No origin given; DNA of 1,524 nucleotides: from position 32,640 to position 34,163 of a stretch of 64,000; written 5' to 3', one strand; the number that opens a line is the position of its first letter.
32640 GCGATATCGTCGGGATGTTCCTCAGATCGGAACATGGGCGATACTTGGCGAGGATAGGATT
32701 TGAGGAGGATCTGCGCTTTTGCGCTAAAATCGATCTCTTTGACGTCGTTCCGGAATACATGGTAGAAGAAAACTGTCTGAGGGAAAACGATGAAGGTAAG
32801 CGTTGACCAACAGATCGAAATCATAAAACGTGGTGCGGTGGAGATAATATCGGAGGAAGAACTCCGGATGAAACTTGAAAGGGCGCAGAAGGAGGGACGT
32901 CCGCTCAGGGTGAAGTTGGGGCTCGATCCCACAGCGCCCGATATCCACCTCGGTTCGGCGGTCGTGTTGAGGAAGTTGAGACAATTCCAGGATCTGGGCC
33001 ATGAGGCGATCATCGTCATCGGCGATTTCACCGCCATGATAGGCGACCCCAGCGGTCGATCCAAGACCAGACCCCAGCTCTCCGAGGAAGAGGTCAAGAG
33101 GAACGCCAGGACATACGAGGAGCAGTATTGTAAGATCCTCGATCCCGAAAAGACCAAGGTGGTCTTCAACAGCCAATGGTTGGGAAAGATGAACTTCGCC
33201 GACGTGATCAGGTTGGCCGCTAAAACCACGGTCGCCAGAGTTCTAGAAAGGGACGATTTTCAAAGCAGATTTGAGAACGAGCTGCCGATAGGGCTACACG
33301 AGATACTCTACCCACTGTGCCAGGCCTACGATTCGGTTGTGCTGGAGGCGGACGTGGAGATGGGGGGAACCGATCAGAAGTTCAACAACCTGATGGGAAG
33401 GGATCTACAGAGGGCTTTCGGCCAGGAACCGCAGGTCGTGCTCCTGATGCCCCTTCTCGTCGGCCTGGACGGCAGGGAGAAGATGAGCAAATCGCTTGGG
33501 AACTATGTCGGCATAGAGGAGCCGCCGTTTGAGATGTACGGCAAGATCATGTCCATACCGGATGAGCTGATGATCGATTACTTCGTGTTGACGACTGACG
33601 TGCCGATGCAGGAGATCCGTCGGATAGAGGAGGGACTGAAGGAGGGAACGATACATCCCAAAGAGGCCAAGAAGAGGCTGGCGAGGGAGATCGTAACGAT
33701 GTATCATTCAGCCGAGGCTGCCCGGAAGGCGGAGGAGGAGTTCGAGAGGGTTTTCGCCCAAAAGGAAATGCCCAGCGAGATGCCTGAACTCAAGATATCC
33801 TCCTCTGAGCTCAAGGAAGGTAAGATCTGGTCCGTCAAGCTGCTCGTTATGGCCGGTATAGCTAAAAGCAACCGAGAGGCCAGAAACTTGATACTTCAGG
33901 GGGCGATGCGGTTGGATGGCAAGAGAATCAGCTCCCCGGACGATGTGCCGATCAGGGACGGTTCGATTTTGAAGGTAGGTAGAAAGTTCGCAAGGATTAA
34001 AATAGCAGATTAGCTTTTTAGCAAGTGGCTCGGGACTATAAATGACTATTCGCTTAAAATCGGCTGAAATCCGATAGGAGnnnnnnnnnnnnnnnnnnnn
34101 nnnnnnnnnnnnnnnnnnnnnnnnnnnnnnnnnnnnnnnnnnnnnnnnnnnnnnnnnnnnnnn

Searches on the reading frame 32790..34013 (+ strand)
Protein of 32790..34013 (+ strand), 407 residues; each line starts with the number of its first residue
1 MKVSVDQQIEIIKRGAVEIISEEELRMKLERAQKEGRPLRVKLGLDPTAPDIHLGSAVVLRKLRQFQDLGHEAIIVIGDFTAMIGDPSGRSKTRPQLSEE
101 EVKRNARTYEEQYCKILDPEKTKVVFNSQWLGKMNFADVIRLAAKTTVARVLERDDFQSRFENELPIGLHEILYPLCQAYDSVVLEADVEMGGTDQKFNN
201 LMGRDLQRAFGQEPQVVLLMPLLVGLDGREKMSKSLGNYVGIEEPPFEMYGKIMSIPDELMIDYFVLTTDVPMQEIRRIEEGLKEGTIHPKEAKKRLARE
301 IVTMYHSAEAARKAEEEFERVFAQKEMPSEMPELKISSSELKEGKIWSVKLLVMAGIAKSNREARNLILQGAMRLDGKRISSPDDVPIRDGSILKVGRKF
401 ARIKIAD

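Call 57: search_protein_families(library=pfam, proteins=[window:32790-34013:+], max_evalue=0.0001)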
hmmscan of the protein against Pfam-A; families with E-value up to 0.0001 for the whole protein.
window:32790-34013:+ (407 aa): 3 families
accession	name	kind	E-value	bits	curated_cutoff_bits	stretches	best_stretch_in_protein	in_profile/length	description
PF00579.31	tRNA-synt_1b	-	4.8e-86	289.1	21.1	1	35-322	2-291/292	tRNA synthetases class I (W and Y)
PF22421.1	SYY_C-terminal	-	2.1e-07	31.2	27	1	336-384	9-57/83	Tyrosine--tRNA ligase SYY-like C-terminal domain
PF01479.30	S4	-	1.4e-05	25.2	22.8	1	350-384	5-39/48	S4 domain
